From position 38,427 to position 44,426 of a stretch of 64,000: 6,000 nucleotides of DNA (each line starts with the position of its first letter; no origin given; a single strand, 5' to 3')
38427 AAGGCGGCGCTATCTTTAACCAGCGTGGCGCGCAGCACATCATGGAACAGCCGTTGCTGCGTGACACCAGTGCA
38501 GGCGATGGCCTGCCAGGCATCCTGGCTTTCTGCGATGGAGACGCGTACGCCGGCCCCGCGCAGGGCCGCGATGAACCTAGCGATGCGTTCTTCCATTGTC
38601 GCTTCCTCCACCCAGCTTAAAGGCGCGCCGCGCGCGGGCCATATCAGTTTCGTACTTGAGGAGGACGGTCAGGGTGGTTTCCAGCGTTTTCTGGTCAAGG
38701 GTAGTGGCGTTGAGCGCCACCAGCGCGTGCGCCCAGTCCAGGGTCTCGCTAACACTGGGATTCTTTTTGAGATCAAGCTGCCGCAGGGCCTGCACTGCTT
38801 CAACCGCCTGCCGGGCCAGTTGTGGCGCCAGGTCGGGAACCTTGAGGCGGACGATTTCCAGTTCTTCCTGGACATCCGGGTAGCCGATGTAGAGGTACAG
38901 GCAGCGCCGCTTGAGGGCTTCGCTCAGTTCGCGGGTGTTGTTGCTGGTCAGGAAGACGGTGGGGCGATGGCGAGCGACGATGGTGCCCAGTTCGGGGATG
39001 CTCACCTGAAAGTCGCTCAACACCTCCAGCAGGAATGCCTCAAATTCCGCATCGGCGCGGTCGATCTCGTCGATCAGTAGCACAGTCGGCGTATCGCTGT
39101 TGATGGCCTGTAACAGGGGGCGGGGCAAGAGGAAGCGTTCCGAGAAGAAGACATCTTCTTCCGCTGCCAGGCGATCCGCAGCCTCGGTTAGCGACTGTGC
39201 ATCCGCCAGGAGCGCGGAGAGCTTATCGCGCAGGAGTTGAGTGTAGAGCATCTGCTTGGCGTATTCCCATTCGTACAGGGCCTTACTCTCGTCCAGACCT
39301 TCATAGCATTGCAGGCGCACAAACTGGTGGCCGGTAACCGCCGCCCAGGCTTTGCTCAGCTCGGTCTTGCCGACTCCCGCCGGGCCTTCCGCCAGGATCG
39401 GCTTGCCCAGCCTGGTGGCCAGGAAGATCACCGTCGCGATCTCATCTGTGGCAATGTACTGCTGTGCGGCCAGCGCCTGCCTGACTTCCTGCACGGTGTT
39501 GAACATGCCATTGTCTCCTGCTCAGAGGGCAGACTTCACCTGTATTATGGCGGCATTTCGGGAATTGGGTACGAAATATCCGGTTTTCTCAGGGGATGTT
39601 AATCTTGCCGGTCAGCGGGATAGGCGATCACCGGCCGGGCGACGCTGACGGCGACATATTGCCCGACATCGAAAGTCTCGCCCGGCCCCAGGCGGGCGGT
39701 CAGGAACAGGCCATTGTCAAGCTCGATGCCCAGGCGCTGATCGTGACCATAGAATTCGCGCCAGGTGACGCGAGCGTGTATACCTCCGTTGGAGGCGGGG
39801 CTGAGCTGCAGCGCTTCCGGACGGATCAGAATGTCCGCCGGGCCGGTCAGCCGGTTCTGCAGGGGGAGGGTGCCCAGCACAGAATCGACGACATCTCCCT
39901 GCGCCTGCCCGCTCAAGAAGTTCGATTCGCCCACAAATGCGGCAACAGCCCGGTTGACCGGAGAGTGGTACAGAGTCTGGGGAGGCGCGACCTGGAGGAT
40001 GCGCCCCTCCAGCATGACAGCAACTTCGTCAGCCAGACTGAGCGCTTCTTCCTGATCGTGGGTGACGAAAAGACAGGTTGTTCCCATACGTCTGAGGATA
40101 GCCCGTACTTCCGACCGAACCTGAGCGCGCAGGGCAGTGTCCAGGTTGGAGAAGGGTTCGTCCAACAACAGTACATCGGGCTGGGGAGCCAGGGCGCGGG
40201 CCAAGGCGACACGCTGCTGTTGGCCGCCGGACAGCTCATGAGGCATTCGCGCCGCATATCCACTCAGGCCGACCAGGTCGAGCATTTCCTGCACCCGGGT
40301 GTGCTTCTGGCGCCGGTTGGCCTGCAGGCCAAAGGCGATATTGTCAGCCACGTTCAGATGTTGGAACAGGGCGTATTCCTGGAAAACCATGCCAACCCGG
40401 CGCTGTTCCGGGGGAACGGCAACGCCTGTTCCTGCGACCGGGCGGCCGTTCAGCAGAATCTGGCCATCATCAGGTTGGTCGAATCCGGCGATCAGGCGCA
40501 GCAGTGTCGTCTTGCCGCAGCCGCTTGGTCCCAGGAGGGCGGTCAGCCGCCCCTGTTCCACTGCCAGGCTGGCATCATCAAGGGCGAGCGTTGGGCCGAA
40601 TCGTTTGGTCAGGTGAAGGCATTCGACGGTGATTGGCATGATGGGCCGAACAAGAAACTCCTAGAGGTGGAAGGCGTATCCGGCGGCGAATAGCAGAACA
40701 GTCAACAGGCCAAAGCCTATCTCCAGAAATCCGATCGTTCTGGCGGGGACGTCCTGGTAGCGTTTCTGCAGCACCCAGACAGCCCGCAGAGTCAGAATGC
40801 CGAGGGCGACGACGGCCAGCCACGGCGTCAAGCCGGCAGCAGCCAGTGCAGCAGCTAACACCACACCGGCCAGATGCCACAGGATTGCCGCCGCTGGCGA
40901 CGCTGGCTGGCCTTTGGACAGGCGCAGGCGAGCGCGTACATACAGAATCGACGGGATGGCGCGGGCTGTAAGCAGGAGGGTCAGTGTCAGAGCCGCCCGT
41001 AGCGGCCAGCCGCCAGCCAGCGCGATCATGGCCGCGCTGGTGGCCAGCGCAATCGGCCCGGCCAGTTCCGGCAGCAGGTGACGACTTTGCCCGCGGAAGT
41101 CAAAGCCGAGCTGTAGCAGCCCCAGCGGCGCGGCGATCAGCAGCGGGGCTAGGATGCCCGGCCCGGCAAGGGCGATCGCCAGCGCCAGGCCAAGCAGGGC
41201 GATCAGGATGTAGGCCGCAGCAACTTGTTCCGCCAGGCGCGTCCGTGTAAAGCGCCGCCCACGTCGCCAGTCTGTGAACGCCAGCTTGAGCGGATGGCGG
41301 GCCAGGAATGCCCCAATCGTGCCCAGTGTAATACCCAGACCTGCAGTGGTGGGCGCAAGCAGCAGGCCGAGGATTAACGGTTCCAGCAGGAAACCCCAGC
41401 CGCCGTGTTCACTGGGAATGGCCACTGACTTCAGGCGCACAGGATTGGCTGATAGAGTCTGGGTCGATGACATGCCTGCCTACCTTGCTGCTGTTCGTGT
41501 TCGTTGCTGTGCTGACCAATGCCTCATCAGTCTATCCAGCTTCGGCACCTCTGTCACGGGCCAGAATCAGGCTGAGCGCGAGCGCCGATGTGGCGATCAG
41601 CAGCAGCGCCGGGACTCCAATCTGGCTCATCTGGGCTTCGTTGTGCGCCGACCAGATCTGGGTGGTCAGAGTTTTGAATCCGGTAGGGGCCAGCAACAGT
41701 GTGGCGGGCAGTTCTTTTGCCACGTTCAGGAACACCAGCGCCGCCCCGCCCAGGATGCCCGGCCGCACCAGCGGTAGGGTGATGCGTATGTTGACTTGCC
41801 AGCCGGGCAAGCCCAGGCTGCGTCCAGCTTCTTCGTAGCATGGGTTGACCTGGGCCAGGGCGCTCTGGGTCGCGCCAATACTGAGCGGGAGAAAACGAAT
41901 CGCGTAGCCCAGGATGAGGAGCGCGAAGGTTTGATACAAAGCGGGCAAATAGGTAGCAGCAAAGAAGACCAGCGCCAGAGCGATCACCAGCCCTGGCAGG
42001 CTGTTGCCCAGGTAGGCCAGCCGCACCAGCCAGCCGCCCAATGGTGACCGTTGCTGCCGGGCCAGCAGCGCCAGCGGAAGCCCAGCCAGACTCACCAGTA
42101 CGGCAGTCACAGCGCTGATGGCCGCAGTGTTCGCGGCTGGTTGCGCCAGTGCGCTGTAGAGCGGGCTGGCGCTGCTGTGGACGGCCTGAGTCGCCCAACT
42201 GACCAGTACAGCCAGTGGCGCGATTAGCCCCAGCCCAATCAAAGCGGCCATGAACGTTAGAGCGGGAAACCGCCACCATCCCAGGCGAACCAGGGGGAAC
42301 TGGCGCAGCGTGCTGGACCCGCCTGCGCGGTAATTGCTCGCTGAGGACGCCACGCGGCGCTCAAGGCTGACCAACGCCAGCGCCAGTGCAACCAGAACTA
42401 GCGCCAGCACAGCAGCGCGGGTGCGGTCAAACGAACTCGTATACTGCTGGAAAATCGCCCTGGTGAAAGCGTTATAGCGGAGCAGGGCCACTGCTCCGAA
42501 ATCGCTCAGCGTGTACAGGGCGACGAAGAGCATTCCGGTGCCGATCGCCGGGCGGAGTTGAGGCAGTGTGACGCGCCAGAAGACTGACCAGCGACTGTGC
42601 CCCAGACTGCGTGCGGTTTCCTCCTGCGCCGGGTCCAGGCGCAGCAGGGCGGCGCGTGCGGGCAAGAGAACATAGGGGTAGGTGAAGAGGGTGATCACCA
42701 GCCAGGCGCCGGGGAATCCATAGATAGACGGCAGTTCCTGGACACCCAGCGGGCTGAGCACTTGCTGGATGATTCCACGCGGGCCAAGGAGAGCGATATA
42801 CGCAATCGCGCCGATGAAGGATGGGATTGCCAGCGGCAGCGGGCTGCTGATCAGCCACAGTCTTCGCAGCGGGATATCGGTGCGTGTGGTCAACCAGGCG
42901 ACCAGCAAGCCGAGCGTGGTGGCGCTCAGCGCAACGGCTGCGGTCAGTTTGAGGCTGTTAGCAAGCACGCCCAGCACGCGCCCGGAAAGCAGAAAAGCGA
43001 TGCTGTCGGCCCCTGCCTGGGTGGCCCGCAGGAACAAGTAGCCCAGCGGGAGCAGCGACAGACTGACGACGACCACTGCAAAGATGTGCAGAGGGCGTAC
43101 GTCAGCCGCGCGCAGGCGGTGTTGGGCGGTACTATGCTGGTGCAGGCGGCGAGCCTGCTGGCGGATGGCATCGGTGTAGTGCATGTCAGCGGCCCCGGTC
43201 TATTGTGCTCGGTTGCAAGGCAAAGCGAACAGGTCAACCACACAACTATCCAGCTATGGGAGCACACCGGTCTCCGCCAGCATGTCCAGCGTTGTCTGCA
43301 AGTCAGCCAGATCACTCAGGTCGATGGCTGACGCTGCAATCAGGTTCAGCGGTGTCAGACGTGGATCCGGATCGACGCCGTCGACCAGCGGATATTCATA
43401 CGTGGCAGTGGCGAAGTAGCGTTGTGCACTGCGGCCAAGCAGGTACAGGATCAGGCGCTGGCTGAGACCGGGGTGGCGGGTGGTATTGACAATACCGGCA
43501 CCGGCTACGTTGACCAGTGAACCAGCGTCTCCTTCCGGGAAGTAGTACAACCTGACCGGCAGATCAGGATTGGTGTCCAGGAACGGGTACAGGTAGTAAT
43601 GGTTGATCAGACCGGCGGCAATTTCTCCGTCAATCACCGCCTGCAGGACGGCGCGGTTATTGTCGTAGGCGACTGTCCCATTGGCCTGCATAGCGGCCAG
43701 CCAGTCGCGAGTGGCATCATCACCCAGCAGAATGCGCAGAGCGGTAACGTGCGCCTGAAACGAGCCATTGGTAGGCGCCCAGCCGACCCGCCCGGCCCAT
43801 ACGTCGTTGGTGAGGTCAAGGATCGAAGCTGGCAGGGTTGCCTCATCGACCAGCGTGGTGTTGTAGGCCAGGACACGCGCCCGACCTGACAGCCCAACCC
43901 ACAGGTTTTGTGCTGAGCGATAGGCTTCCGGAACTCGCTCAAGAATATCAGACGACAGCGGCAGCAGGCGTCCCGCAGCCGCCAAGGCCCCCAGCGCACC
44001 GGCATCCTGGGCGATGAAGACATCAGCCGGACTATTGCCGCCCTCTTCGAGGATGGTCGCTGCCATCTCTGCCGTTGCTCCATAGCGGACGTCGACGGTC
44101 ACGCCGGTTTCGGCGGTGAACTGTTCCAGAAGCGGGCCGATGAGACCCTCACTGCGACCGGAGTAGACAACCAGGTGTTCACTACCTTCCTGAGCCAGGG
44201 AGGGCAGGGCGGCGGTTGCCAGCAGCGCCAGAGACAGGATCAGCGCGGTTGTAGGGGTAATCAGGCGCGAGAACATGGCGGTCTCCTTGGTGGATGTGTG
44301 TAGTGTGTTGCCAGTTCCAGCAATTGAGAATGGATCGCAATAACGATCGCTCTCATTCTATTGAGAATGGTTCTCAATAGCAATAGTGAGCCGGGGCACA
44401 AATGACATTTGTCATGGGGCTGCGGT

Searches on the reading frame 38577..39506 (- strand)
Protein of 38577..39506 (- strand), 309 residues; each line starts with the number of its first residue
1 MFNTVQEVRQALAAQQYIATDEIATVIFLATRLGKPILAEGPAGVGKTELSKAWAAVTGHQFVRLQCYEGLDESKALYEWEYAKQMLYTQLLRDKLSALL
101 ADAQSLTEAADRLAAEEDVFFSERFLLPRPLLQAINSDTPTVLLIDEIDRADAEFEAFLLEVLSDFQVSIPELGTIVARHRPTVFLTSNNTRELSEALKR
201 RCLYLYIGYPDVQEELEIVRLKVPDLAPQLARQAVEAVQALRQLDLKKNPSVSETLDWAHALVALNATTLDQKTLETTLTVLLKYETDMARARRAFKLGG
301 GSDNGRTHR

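Call 46: search_protein_families(library=pfam, proteins=[window:38577-39506:-], max_evalue=0.00001)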
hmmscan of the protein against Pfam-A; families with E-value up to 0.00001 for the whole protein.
window:38577-39506:- (309 aa): 5 families
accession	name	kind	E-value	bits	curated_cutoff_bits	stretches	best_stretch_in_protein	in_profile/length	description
PF07728.20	AAA_5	-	3.6e-12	46.9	22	1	40-202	5-139/139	AAA domain (dynein-related subfamily)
PF00004.35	AAA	-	2.4e-10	41.4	21.2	1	38-202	2-123/131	ATPase family associated with various cellular activities (AAA)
PF13191.12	AAA_16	-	2.9e-08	34.8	32.6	1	37-164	27-157/167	AAA ATPase domain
PF07724.20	AAA_2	-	2.6e-06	28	27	0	37-189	6-124/166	AAA domain (Cdc48 subfamily)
PF07726.17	AAA_3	-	2.7e-06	27.7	27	0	141-176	64-99/131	ATPase family associated with various cellular activities (AAA)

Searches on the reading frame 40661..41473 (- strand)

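Call 46: search_protein_families(library=pfam, proteins=[window:40661-41473:-], max_evalue=0.00001)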
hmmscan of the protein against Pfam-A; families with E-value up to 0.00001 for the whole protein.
window:40661-41473:- (270 aa): 1 family
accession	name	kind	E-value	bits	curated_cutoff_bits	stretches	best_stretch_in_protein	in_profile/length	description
PF14256.11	YwiC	-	9.6e-23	81.2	25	1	19-150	1-125/126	YwiC-like protein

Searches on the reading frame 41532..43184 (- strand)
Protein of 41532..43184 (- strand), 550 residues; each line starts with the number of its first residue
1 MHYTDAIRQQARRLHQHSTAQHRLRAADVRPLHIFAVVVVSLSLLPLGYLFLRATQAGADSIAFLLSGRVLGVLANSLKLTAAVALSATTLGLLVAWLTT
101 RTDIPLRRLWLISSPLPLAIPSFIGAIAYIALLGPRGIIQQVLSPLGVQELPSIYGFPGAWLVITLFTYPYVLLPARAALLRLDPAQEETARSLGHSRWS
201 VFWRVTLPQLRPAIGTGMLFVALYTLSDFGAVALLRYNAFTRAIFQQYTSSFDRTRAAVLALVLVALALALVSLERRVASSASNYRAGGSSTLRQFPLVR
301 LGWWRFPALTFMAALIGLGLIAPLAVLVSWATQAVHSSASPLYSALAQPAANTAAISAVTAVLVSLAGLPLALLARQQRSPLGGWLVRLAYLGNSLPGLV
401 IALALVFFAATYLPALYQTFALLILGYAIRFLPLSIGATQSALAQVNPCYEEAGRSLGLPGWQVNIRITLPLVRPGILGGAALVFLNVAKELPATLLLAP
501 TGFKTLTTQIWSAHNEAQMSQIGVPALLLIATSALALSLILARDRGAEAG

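Call 36: list_cluster_members(proteins=[window:41532-43181:-, window:43254-44273:-, window:46559-48148:-, window:53475-54725:-, window:54918-56090:-, window:56916-58487:+, window:58663-60405:+, window:60482-61279:-, window:61361-62197:+, window:62233-63423:+])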
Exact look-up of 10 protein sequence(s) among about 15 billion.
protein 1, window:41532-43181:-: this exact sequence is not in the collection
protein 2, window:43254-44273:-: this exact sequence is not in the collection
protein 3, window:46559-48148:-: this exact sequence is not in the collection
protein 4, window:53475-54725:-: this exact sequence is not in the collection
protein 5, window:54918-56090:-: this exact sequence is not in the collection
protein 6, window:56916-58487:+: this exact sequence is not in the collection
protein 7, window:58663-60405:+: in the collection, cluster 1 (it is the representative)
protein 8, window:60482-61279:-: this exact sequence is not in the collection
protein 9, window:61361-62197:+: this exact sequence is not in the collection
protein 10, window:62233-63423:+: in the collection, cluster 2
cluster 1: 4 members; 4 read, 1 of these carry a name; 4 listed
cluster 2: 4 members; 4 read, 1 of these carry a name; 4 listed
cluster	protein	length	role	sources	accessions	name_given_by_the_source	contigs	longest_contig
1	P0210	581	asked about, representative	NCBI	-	-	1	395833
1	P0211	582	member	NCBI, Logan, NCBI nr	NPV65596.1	MAG: L,D-transpeptidase family protein [Anaerolineae bacterium] | L,D-transpeptidase family protein [Anaerolineae bacterium]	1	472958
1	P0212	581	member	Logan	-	-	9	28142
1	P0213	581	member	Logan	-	-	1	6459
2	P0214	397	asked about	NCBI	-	-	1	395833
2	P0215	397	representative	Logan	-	-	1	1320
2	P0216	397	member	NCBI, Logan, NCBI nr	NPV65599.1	MAG: hypothetical protein HPY64_00475 [Anaerolineae bacterium] | hypothetical protein [Anaerolineae bacterium]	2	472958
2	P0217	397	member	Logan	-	-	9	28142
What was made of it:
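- Tried and rejected: Ten exact-sequence look-ups for genes in 41-63 kb mostly failed, probably because of start-codon choices (call 36).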

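Call 37: find_encoding_contigs(protein=P0212, flank=10000, max_places=6)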
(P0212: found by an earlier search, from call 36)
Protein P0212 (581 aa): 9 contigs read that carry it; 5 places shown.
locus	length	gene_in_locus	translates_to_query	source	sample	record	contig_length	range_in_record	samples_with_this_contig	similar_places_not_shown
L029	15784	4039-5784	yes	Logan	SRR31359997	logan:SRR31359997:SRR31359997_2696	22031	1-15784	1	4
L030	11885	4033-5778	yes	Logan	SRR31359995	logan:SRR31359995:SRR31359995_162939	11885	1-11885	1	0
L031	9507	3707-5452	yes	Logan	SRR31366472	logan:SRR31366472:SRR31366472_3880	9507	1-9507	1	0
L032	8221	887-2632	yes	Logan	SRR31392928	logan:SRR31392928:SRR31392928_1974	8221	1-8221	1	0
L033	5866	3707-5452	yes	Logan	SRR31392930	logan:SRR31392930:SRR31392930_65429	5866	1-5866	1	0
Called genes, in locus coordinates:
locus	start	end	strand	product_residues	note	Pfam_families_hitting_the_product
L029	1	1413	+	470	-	?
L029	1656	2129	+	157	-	PF03449:GreA_GreB_N, PF01272:GreA_GreB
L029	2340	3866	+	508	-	PF01409:tRNA-synt_2d (faint), PF01336:tRNA_anti-codon, PF00152:tRNA-synt_2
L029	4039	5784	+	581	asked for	PF12229:PG_binding_4, PF01476:LysM (weak), PF03734:YkuD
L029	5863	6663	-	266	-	PF01746:tRNA_m1G_MT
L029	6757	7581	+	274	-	PF00702:Hydrolase, PF13344:Hydrolase_6, PF13419:HAD_2 (faint), PF13242:Hydrolase_like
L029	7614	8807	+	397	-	PF13485:Peptidase_MA_2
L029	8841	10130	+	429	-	-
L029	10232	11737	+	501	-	-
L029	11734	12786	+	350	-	PF21016:RlmN_N, PF04055:Radical_SAM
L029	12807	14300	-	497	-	PF00015:MCPsignal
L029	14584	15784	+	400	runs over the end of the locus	PF02463:SMC_N, PF13175:AAA_15, PF13476:AAA_23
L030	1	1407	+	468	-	?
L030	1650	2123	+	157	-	PF03449:GreA_GreB_N, PF01272:GreA_GreB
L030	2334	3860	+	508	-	PF01409:tRNA-synt_2d (faint), PF01336:tRNA_anti-codon, PF00152:tRNA-synt_2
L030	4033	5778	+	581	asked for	PF12229:PG_binding_4, PF01476:LysM (weak), PF03734:YkuD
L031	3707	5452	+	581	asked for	PF12229:PG_binding_4, PF01476:LysM (weak), PF03734:YkuD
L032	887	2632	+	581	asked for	PF12229:PG_binding_4, PF01476:LysM (weak), PF03734:YkuD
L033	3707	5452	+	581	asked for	PF12229:PG_binding_4, PF01476:LysM (weak), PF03734:YkuD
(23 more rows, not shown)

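Call 46: search_protein_families(library=pfam, proteins=[window:41532-43184:-], max_evalue=0.00001)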
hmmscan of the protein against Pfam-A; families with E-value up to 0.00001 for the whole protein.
window:41532-43184:- (550 aa): 1 family
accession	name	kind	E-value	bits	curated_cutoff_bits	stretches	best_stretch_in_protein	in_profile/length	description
PF00528.27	BPD_transp_1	-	4.2e-27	95.5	26.4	2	368-538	1-167/184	Binding-protein-dependent transport system inner membrane component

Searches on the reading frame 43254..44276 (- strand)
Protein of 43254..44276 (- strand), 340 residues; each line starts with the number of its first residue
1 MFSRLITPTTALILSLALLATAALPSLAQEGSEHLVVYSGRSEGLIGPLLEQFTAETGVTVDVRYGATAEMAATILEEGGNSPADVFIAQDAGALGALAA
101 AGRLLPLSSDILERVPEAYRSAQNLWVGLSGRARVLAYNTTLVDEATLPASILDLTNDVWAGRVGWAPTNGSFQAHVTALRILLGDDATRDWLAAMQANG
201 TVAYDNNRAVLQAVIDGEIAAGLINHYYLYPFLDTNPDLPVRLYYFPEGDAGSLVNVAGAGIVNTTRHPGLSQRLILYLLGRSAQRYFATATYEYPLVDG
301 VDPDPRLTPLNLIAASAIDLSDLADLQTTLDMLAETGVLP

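Call 46: search_protein_families(library=pfam, proteins=[window:43254-44276:-], max_evalue=0.00001)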
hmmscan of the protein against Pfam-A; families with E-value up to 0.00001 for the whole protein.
window:43254-44276:- (340 aa): 4 families
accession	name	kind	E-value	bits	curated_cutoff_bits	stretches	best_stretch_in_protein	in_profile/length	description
PF13416.11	SBP_bac_8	-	8.1e-22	78.7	27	1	50-305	3-269/279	Bacterial extracellular solute-binding protein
PF13343.11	SBP_bac_6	-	7.6e-19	68.6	24.6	1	82-299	2-222/245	Bacterial extracellular solute-binding protein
PF01547.30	SBP_bac_1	-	9.6e-18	65.6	26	1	44-285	9-306/307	Bacterial extracellular solute-binding protein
PF13531.11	SBP_bac_11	-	1.1e-16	61.8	25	1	37-289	3-222/227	Bacterial extracellular solute-binding protein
